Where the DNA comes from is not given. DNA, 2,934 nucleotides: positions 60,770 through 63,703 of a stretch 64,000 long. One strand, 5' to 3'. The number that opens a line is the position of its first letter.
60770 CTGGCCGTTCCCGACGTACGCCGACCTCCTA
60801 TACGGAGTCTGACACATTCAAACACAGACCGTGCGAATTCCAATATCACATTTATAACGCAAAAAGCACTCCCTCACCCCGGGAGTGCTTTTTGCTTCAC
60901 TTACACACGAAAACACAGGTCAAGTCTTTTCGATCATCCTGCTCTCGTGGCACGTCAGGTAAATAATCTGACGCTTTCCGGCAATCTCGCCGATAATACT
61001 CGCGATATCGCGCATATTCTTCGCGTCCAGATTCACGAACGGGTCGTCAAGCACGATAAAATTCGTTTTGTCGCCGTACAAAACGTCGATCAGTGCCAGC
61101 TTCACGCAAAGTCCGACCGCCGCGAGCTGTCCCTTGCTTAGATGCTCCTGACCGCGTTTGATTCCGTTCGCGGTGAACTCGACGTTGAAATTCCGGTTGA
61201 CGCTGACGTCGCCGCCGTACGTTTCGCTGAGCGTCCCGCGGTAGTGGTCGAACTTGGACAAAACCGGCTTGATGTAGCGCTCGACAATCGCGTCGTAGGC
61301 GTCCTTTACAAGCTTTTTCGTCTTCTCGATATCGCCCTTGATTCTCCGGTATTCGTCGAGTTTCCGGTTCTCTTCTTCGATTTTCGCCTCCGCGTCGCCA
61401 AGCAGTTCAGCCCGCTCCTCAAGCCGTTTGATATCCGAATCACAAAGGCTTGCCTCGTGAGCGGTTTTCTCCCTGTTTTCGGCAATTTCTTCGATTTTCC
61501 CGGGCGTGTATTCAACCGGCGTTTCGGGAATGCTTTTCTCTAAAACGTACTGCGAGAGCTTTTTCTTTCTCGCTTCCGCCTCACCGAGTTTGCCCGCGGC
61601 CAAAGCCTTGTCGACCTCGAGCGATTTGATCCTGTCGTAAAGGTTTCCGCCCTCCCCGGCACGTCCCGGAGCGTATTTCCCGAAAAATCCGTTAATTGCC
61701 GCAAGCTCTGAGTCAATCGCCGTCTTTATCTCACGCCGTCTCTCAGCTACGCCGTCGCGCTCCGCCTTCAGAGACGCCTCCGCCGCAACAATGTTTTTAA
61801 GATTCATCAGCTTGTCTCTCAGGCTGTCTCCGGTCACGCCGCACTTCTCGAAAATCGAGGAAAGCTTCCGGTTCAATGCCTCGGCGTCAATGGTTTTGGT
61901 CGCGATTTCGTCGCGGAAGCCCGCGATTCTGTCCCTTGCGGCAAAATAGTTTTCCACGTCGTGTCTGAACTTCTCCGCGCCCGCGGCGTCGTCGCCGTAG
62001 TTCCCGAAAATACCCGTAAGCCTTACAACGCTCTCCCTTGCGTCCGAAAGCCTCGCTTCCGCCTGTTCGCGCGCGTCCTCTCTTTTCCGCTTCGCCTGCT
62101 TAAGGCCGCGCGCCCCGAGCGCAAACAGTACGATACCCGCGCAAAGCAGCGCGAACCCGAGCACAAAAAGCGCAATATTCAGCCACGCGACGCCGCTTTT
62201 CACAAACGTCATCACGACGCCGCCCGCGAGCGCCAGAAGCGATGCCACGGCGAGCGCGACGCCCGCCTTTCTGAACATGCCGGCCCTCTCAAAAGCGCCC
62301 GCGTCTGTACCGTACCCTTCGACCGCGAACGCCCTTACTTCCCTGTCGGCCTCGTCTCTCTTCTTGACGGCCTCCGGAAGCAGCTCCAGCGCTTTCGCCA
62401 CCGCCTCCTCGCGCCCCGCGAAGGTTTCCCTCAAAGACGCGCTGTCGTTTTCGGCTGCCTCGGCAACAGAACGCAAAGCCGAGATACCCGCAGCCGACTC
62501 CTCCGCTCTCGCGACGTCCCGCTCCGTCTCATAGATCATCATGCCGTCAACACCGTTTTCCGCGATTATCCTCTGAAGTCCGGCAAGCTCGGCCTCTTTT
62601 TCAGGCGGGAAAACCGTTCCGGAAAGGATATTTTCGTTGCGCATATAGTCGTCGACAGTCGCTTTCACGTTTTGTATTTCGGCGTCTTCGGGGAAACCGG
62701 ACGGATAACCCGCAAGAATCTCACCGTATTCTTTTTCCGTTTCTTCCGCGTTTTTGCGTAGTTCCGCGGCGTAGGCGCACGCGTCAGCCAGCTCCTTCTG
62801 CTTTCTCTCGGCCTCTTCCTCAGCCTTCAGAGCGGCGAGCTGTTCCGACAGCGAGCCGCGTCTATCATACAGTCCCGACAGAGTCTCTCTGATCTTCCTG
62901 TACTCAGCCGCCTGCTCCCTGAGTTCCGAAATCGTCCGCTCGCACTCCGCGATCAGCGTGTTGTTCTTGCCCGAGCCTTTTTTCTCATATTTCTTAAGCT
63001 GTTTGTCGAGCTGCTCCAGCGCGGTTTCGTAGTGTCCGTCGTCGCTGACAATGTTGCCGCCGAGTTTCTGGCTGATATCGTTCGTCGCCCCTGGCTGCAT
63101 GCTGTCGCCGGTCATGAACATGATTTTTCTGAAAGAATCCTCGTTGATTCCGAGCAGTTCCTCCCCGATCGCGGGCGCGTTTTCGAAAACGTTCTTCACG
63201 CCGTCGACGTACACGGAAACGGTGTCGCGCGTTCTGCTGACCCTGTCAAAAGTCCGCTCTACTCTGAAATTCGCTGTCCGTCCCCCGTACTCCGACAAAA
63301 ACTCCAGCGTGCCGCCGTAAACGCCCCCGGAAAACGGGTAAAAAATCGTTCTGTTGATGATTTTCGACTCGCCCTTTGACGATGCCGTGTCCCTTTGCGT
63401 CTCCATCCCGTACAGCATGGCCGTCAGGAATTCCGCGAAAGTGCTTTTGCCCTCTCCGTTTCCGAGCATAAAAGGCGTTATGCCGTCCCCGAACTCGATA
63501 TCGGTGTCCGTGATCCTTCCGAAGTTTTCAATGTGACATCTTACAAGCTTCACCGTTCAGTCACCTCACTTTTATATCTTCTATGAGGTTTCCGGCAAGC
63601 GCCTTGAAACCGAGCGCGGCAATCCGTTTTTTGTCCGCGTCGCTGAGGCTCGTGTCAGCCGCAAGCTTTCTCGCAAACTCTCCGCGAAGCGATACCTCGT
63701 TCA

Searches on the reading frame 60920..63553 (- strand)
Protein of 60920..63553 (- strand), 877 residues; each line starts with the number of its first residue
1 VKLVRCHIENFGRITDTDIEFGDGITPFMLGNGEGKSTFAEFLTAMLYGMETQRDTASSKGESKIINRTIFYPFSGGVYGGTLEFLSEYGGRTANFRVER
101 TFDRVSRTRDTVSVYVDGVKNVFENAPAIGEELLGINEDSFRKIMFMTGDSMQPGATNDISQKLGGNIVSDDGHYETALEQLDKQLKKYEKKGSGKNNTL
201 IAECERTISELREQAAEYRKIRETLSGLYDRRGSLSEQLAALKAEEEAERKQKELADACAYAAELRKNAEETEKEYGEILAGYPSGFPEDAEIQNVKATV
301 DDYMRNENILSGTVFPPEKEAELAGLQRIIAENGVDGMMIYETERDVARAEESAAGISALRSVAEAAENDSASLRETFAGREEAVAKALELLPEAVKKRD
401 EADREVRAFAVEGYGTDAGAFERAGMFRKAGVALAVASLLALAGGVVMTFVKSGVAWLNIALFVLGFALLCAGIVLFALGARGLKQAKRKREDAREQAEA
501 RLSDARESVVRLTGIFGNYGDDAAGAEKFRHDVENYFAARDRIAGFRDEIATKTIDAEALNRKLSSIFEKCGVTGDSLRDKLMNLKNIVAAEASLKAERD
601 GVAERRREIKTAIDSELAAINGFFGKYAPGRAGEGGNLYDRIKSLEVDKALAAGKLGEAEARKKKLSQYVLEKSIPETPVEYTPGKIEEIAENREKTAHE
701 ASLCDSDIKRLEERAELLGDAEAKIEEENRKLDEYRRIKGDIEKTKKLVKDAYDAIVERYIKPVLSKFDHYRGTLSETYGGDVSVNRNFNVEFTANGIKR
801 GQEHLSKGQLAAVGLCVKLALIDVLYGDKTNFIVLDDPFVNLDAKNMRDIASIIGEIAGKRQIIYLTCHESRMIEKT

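Call 69: search_protein_families(library=pfam, proteins=[window:60920-63553:-], max_evalue=0.001)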
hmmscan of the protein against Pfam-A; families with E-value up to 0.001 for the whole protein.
window:60920-63553:- (877 aa): 4 families
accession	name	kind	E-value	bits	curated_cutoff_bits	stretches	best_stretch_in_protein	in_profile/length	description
PF13476.12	AAA_23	-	3.7e-11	44.5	27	1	6-227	2-195/201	AAA domain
PF02463.25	SMC_N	-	1.8e-07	31.2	40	1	5-876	4-204/220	RecF/RecN/SMC N terminal domain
PF13514.12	AAA_27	-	0.00013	22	22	1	1-56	1-59/206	AAA domain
PF13175.12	AAA_15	-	0.00016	21.8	32.1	1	1-74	1-83/374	AAA ATPase domain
